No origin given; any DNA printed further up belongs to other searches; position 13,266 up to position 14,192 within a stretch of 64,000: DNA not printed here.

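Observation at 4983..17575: Composite defence operon: SNF2 helicase-DUF4391-orf92-Mod-[HEPN-like]-[AlbA_2/Schlafen-like]-Res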

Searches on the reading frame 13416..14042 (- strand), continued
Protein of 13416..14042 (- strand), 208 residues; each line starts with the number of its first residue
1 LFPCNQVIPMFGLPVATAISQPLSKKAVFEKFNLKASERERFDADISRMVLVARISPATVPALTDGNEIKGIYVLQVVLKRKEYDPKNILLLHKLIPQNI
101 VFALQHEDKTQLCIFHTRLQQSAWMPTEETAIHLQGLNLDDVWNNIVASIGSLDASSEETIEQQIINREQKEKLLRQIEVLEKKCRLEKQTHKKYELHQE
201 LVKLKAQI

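Call 22: search_protein_families(library=pfam, proteins=[L040:10597-11244:+, L009:9163-10221:+, L016:8449-9324:+, L032:11093-12913:+, L049:12789-13484:+, L008:5925-7106:+, L009:7146-8945:+, L012:10602-11207:+, L013:6337-7041:+, L014:10600-11463:+], max_evalue=0.001)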
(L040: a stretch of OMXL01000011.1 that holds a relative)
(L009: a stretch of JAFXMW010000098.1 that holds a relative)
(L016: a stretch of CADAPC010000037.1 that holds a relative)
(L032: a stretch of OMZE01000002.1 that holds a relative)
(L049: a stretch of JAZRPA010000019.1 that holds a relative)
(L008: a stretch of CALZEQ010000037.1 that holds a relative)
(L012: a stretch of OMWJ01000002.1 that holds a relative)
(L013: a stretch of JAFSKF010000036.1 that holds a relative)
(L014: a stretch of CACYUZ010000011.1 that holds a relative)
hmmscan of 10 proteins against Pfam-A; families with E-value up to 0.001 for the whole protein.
L040:10597-11244:+ (216 aa): 0 families

L009:9163-10221:+ (353 aa): 2 families
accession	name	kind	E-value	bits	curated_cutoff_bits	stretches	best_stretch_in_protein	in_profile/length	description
PF06250.17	YhcG_C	-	3.3e-52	176.9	32.5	1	183-336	2-155/157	YhcG PDDEXK nuclease domain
PF17761.7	DUF1016_N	-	3.3e-41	141.1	32.8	1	19-156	1-137/137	DUF1016 N-terminal domain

L016:8449-9324:+ (292 aa): 0 families

L032:11093-12913:+ (607 aa): 0 families

L049:12789-13484:+ (232 aa): 0 families

L008:5925-7106:+ (394 aa): 3 families
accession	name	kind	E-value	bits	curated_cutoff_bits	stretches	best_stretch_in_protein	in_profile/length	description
PF00805.28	Pentapeptide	-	1.1e-15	57.2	20.2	1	169-207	2-40/40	Pentapeptide repeats (8 copies)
PF13599.13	Pentapeptide_4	-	4.4e-09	36.7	38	1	133-205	6-78/78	Pentapeptide repeat region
PF13576.12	Pentapeptide_3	-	7e-06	26.6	27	1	172-208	9-47/48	Pentapeptide repeats (9 copies)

L009:7146-8945:+ (600 aa): 2 families
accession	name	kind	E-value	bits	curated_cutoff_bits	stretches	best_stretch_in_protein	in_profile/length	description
PF18476.7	PIN_8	-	1.1e-30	107.8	26.1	1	28-234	2-211/227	PIN like domain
PF16289.11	PIN_12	-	2e-08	35.2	32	1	28-230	1-169/172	PIN domain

L012:10602-11207:+ (202 aa): 1 family
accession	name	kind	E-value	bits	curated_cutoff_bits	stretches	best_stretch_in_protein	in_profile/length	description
PF10543.14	ORF6N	-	1.9e-27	95.8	27.8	1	28-113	1-86/86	ORF6N domain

L013:6337-7041:+ (235 aa): 0 families

L014:10600-11463:+ (288 aa): 3 families
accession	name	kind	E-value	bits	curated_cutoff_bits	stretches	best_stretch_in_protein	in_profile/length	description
PF13676.11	TIR_2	-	1.8e-19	70.9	28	1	158-250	1-92/122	TIR domain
PF01582.25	TIR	-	4.4e-13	49.8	21.3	1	155-267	1-114/179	TIR domain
PF10137.14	CAP12-PCTIR_TIR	-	0.00088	19.7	24.7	1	158-222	2-65/119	CAP12/Pycsar effector protein, TIR domain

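Call 23: search_protein_families(library=pfam, proteins=[L022:10844-12301:+, L025:6622-7209:+, L025:7223-8173:+, L029:13098-14330:+, L032:10599-11090:+, L037:10603-10947:+, L038:5944-6591:+, L043:10593-11342:+, L044:4531-4785:+, L045:12534-13139:+], max_evalue=0.001)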
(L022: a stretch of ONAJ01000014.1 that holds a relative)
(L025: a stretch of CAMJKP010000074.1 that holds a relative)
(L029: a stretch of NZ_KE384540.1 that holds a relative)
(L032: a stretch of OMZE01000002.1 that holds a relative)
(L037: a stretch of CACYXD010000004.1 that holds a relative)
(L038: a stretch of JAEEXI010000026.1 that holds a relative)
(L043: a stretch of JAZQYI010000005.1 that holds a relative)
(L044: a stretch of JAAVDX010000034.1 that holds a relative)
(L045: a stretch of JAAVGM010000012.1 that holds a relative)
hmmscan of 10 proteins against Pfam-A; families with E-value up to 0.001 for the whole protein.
L022:10844-12301:+ (486 aa): 2 families
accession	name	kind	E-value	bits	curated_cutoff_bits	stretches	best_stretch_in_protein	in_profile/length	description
PF13173.12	AAA_14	-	2e-32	112.4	27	1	53-186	2-128/129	AAA domain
PF13635.12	DUF4143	-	8.8e-24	84.5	28.1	1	260-415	2-159/160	Domain of unknown function (DUF4143)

L025:6622-7209:+ (196 aa): 0 families

L025:7223-8173:+ (317 aa): 1 family
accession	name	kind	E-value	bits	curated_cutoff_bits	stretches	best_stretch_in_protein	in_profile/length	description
PF16162.10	KwaB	-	1.1e-23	84.7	26.3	1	116-305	4-186/186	Kiwa protein KwaB-like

L029:13098-14330:+ (411 aa): 0 families

L032:10599-11090:+ (164 aa): 0 families

L037:10603-10947:+ (115 aa): 0 families

L038:5944-6591:+ (216 aa): 0 families

L043:10593-11342:+ (250 aa): 0 families

L044:4531-4785:+ (85 aa): 0 families

L045:12534-13139:+ (202 aa): 0 families

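Call 25: search_dna_similar(query=window:13416-14015:-, collection=plasmids, mode=protein, max_evalue=0.001, max_rows=30)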
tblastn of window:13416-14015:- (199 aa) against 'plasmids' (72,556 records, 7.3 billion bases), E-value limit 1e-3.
Records with a match: 8; places in all: 8; records where one place covers at least 80% of the query: 8.
Best place of each record, by identity: <60% 8.
By first word of the organism name: Acinetobacter 8.
By predicted mobility (MOB-suite, as given by PLSDB): non-mobilizable 5; mobilizable 3.
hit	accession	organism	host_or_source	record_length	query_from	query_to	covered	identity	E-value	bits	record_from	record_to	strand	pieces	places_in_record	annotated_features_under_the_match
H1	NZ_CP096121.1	Acinetobacter portensis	milking environment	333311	1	199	100%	21.5%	1e-4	49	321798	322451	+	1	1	DUF4391 domain-containing protein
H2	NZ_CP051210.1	Acinetobacter sp. NEB149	cell culture,R.J.Roberts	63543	2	199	99%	21.6%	7e-5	50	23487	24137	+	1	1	DUF4391 domain-containing protein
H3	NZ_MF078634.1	Acinetobacter pittii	Drainage fluid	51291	1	199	100%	21.0%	2e-4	49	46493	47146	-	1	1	DUF4391 domain-containing protein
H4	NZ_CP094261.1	Acinetobacter indicus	mixed culture,porcine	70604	1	199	100%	21.0%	2e-4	48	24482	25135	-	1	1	DUF4391 domain-containing protein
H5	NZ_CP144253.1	Acinetobacter baumannii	patient,Nanchang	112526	1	199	100%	21.0%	3e-4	48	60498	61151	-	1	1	DUF4391 domain-containing protein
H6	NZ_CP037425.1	Acinetobacter johnsonii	cell culture,water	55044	2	199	99%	21.1%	4e-4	48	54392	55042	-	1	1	DUF4391 domain-containing protein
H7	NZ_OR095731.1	Acinetobacter pittii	-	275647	1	199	100%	20.5%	1e-3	47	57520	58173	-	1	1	DUF4391 domain-containing protein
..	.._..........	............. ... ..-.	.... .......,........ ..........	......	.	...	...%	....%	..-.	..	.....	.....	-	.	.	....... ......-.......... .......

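Call 26: get_annotated_region(hit=H2, flank=10000)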
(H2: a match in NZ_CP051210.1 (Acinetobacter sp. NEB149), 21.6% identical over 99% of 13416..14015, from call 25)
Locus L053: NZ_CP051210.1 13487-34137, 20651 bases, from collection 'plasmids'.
description: Acinetobacter sp. NEB149 plasmid pMsp65, complete sequence
organism: Acinetobacter sp. NEB149 (NCBI taxid 2725684)
taxonomy: Bacteria; Pseudomonadota; Gammaproteobacteria; Moraxellales; Moraxellaceae; Acinetobacter; Acinetobacter sp. NEB149
host: -; source: cell culture,R.J.Roberts; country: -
typing (MOB-suite, as given by PLSDB): non-mobilizable; replicon rep_cluster_327
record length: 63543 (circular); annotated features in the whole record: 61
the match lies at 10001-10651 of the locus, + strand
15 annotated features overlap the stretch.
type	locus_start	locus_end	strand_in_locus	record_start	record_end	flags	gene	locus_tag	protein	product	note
CDS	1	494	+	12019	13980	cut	-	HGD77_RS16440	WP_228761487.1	DNA topoisomerase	GO:0006265 - DNA topological change [Evidence IEA]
CDS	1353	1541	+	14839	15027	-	-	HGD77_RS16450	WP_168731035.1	hypothetical protein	-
CDS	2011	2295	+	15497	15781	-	-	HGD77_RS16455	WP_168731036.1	type II toxin-antitoxin system Phd/YefM family antitoxin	-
CDS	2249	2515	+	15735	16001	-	-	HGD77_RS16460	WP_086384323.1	type II toxin-antitoxin system RelE/ParE family toxin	GO:0030541 - plasmid partitioning [Evidence IEA]; GO:0051290 - protein heterotetramerization [Evidence IEA]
CDS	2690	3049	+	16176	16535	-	-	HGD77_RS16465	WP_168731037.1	DUF2513 domain-containing protein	-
CDS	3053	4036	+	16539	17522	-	-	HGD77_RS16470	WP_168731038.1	hypothetical protein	-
CDS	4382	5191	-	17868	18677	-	-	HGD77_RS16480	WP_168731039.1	hypothetical protein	-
CDS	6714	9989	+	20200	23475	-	-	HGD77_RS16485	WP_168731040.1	helicase-related protein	-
CDS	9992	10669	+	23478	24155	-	-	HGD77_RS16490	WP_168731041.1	DUF4391 domain-containing protein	-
CDS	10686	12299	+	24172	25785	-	-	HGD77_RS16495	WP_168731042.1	site-specific DNA-methyltransferase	GO:0006306 - DNA methylation [Evidence IEA]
CDS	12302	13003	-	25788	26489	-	-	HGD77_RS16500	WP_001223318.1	IS1-like element ISPa14 family transposase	GO:0006313 - DNA transposition [Evidence IEA]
CDS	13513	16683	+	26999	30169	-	-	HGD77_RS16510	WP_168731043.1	DEAD/DEAH box helicase family protein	-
CDS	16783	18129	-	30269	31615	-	-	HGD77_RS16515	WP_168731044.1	DNA-primase RepB domain-containing protein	-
CDS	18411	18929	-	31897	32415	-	-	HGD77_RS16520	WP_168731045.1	hypothetical protein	-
CDS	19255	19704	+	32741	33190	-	-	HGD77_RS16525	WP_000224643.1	hypothetical protein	-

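Call 27: get_annotated_region(hit=H5, flank=10000)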
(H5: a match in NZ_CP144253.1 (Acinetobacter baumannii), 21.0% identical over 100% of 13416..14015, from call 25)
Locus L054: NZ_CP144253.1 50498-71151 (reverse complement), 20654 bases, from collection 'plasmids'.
description: Acinetobacter baumannii strain YFY27 plasmid pYFY27.1, complete sequence
organism: Acinetobacter baumannii (NCBI taxid 470)
taxonomy: Bacteria; Pseudomonadota; Gammaproteobacteria; Moraxellales; Moraxellaceae; Acinetobacter; Acinetobacter baumannii
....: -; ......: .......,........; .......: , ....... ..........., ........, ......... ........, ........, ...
typing (MOB-suite, as given by PLSDB): non-mobilizable; replicon rep_cluster_718
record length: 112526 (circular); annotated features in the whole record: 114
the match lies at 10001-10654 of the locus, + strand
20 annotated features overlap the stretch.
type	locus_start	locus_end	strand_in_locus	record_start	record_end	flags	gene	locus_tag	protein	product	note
CDS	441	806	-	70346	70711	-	-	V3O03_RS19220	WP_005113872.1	hypothetical protein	-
CDS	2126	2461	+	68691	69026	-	-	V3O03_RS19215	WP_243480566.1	hypothetical protein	-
CDS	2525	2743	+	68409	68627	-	-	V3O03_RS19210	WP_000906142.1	hypothetical protein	-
CDS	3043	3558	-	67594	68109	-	-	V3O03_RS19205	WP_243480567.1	hypothetical protein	-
CDS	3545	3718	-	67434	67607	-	-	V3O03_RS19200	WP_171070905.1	hypothetical protein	-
CDS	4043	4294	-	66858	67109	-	-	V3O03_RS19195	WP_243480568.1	hypothetical protein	-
CDS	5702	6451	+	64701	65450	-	-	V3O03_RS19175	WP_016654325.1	toll/interleukin-1 receptor domain-containing protein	GO:0007165 - signal transduction [Evidence IEA]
CDS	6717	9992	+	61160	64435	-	-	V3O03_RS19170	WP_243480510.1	helicase-related protein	-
CDS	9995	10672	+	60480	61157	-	-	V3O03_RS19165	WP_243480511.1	DUF4391 domain-containing protein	-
CDS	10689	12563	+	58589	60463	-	-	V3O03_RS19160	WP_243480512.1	site-specific DNA-methyltransferase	GO:0006306 - DNA methylation [Evidence IEA]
CDS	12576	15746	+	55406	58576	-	-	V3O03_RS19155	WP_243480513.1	DEAD/DEAH box helicase family protein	-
CDS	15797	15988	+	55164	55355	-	-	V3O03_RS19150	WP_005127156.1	hypothetical protein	-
CDS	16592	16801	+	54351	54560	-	-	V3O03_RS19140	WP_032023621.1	hypothetical protein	-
CDS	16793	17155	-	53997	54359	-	-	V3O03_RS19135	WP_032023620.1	hypothetical protein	-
CDS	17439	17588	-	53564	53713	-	-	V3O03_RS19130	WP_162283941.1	hypothetical protein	-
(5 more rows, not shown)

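Call 35: search_solved_structures(query=A1, max_evalue=10)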
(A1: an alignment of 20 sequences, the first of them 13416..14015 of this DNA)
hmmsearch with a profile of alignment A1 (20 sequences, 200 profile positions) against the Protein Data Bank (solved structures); distinct sequences matched with E-value up to 10: 0.

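Call 56: predict_structure(alignment_id=A1)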
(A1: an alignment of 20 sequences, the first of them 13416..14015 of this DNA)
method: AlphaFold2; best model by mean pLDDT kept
length: 199 residues; sequences in the alignment: 20
mean_pLDDT: 58.4   pTM: 0.42
mean pLDDT of the five models: 58.4, 55.5, 53.4, 48.6, 45.7
residues with pLDDT >= 90: 8; 70-90: 45; 50-70: 71; < 50: 75
segments of 3 or more residues with pLDDT < 50: 1-10, 45-63, 86-91, 106-111, 120-153
pLDDT, mean of each block of 10 residues (from residue 1): 37 61 65 67 46 36 57 66 51 67 51 57 37 35 33 57 83 90 89 86
secondary structure, 60 per line:
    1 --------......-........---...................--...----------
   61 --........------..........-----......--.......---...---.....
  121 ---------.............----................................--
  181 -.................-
elements in order: E9-14 H16-23 H27-36 E37-45 E63-70 H77-86 E92-97 E100-106 E110-112 H130-142 H147-178 H182-198

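Call 58: find_homologous_proteins(query=L053:9992-10666:+, max_evalue=0.001)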
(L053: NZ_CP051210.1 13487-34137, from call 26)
Query L053:9992-10666:+ (225 aa): 1579 proteins with E <= 0.001 among 1832 candidates; the best 120 are listed.
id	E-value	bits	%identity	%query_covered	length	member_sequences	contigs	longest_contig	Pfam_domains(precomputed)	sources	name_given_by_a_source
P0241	2.1e-132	457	97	100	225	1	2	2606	PF14335.12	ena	-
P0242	4.3e-132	456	97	100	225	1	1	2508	PF14335.12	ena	-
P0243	4.5e-132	456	97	100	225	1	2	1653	PF14335.12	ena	-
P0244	6.3e-132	456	96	100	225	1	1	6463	PF14335.12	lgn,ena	-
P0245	7.8e-132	455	95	100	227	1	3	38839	PF14335.12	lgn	-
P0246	8.3e-132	455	96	100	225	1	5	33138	PF14335.12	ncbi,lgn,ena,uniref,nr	ncbi:MAG: DUF4391 domain-containing protein [Acinetobacter sp.]|uniref:DUF4391 domain-containing pro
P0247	1.4e-131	455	96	100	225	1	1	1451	PF14335.12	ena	-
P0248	1.8e-131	454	96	100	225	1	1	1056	PF14335.12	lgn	-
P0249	2.0e-131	454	96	100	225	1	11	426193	PF14335.12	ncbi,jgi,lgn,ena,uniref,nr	ncbi:DUF4391 domain-containing protein [Acinetobacter pittii]|jgi:hypothetical protein|uniref:DUF439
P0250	2.7e-131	454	96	100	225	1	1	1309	PF14335.12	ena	-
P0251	3.4e-131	453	96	100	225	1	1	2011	PF14335.12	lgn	-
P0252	3.6e-131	453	96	100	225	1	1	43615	PF14335.12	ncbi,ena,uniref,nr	ncbi:DUF4391 domain-containing protein [Acinetobacter indicus]|uniref:DUF4391 domain-containing prot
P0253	4.0e-131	453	96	100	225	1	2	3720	PF14335.12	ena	-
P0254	6.2e-131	452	96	100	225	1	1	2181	PF14335.12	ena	-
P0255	8.2e-131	452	96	100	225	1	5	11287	PF14335.12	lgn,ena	-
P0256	8.3e-131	452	96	100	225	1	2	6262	PF14335.12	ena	-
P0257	1.3e-130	451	95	100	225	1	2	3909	PF14335.12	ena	-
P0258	1.5e-130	451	96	100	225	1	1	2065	PF14335.12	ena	-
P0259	1.6e-130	451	96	100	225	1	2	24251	PF14335.12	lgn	-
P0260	1.6e-130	451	96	100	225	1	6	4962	PF14335.12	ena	-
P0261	2.3e-130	451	95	100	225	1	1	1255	PF14335.12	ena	-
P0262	2.5e-130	450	94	100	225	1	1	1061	PF14335.12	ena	-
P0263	2.7e-130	450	95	100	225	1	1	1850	PF14335.12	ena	-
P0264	2.9e-130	450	95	100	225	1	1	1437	PF14335.12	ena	-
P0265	3.8e-130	450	94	100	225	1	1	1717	PF14335.12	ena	-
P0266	3.9e-130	450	96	100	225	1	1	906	PF14335.12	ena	-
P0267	3.9e-130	450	95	100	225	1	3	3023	PF14335.12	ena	-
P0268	4.0e-130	450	96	100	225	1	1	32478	PF14335.12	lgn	-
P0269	4.5e-130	450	95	100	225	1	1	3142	PF14335.12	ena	-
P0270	5.3e-130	449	95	100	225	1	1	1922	PF14335.12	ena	-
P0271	5.7e-130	449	95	100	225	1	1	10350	PF14335.12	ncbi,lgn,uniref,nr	ncbi:DUF4391 domain-containing protein [Acinetobacter sp. GFQ9D192M]|uniref:DUF4391 domain-containin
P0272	6.3e-130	449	96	100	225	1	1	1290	PF14335.12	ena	-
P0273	7.0e-130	449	96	100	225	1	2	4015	PF14335.12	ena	-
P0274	7.2e-130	449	95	100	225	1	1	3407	PF14335.12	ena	-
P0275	8.9e-130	449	96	100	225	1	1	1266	PF14335.12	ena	-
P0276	1.0e-129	448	95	100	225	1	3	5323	PF14335.12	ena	-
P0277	1.2e-129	448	95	100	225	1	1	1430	PF14335.12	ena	-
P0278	1.3e-129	448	96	100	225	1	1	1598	PF14335.12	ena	-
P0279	1.4e-129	448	95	100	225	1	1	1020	PF14335.12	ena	-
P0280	1.4e-129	448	94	100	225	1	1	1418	PF14335.12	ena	-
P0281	1.5e-129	448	94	100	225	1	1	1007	PF14335.12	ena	-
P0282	1.5e-129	448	95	100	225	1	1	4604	PF14335.12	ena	-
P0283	1.7e-129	448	95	100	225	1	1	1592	PF14335.12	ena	-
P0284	1.7e-129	448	95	100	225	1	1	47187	PF14335.12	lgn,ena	-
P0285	1.7e-129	448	95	100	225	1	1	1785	PF14335.12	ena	-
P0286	1.8e-129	448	94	100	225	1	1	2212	PF14335.12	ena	-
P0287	1.9e-129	448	95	100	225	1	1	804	PF14335.12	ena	-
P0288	2.0e-129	448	94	100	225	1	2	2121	PF14335.12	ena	-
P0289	2.0e-129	448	94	100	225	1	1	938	PF14335.12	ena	-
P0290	2.3e-129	447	94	100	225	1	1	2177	PF14335.12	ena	-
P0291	2.3e-129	447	96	100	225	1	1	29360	PF14335.12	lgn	-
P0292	2.3e-129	447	94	100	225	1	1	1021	PF14335.12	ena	-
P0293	2.7e-129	447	95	100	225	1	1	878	PF14335.12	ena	-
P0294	2.9e-129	447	94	100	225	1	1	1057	PF14335.12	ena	-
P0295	3.0e-129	447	96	100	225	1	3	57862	PF14335.12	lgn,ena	-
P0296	3.0e-129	447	95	100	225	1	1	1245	PF14335.12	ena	-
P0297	3.2e-129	447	94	100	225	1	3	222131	PF14335.12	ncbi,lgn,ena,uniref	ncbi:DUF4391 domain-containing protein [Acinetobacter baumannii]|uniref:DUF4391 domain-containing pr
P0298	3.3e-129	447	94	100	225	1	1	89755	PF14335.12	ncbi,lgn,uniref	ncbi:DUF4391 domain-containing protein [Acinetobacter defluvii]|uniref:DUF4391 domain-containing pro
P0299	3.4e-129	447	95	100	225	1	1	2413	PF14335.12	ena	-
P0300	3.5e-129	447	95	100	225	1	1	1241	PF14335.12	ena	-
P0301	3.7e-129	447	94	100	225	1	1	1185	PF14335.12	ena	-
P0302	3.9e-129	447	94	100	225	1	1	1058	PF14335.12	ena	-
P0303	3.9e-129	447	94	100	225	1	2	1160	PF14335.12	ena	-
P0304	4.2e-129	446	94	100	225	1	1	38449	PF14335.12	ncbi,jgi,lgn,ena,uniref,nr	ncbi:DUF4391 domain-containing protein [Acinetobacter seifertii]|uniref:DUF4391 domain-containing pr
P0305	4.3e-129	446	95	100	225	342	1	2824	PF14335.12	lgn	-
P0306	4.6e-129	446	95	100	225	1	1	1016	PF14335.12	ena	-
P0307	5.1e-129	446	94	100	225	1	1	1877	PF14335.12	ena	-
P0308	6.0e-129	446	94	100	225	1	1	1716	PF14335.12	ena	-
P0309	7.3e-129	446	94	100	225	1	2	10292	PF14335.12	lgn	-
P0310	7.4e-129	446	94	100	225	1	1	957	PF14335.12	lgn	-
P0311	7.5e-129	446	95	100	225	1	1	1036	PF14335.12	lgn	-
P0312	8.0e-129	446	95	100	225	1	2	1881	PF14335.12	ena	-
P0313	8.2e-129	446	94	100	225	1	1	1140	PF14335.12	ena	-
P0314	8.4e-129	445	95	100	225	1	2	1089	PF14335.12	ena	-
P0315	1.1e-128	445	94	100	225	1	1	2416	PF14335.12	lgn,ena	-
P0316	1.2e-128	445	94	100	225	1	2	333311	PF14335.12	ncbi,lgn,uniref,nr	ncbi:DUF4391 domain-containing protein [Acinetobacter portensis]|uniref:DUF4391 domain-containing pr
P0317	1.2e-128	445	93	100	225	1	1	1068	PF14335.12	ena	-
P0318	1.2e-128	445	94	100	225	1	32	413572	PF14335.12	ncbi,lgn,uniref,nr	ncbi:DUF4391 domain-containing protein [Acinetobacter cumulans]|uniref:DUF4391 domain-containing pro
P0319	1.2e-128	445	94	100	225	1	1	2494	PF14335.12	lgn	-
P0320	1.3e-128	445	95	100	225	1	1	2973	PF14335.12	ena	-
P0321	1.3e-128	445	94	100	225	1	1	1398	PF14335.12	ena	-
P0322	1.4e-128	445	94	100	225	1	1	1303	PF14335.12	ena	-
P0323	1.5e-128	445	94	100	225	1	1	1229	PF14335.12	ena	-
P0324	1.7e-128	444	93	100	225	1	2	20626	PF14335.12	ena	-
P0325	1.7e-128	444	94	100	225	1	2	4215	PF14335.12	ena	-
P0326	1.8e-128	444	93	100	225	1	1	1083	PF14335.12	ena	-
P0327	1.8e-128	444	93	100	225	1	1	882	PF14335.12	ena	-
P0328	1.8e-128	444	93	100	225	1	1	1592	PF14335.12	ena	-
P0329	1.8e-128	444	95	100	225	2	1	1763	PF14335.12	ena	-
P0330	1.8e-128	444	95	100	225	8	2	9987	PF14335.12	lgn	-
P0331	1.9e-128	444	93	100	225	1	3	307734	PF14335.12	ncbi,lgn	ncbi:DUF4391 domain-containing protein [Acinetobacter baumannii]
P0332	2.0e-128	444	93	100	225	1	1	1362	PF14335.12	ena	-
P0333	2.1e-128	444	94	100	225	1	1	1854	PF14335.12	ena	-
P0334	2.3e-128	444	94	100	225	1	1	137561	PF14335.12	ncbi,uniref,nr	ncbi:DUF4391 domain-containing protein [Acinetobacter sp. YH12120]|uniref:DUF4391 domain-containing 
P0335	2.4e-128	444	94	100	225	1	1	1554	PF14335.12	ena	-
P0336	2.5e-128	444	94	100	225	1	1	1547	PF14335.12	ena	-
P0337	3.2e-128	444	94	100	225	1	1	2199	PF14335.12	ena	-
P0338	3.3e-128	444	93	100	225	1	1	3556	PF14335.12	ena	-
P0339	3.5e-128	443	94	100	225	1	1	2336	PF14335.12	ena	-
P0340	3.6e-128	443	94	100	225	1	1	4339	PF14335.12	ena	-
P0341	3.6e-128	443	94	100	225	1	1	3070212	PF14335.12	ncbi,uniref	ncbi:DUF4391 domain-containing protein [Acinetobacter indicus]|uniref:DUF4391 domain-containing prot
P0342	3.6e-128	443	94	100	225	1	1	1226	PF14335.12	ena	-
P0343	4.1e-128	443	93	100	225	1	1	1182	PF14335.12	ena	-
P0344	4.2e-128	443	93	100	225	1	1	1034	PF14335.12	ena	-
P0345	4.3e-128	443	94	100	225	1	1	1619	PF14335.12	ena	-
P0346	4.6e-128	443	93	100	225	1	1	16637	PF14335.12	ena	-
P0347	4.7e-128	443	94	100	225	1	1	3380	PF14335.12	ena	-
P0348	5.0e-128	443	94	100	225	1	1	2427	PF14335.12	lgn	-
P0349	5.1e-128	443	94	100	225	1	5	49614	PF14335.12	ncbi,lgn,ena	ncbi:DUF4391 domain-containing protein [Acinetobacter baumannii]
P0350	5.2e-128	443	93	100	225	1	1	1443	PF14335.12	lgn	-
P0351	5.5e-128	443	94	100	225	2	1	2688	PF14335.12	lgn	-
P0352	6.2e-128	443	93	100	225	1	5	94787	PF14335.12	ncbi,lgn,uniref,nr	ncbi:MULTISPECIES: DUF4391 domain-containing protein [unclassified Acinetobacter]|uniref:DUF4391 dom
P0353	6.5e-128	443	94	100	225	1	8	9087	PF14335.12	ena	-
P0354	7.4e-128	442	93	100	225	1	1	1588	PF14335.12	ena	-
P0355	8.7e-128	442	93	100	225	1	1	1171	PF14335.12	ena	-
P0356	9.0e-128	442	93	100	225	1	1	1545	PF14335.12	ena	-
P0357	9.3e-128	442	93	100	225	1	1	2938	PF14335.12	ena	-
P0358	9.9e-128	442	94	100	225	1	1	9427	PF14335.12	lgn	-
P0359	1.0e-127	442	93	100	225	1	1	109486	PF14335.12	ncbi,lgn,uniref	ncbi:DUF4391 domain-containing protein [Acinetobacter baumannii]|uniref:DUF4391 domain-containing pr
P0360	1.0e-127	442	94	100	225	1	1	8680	PF14335.12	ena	-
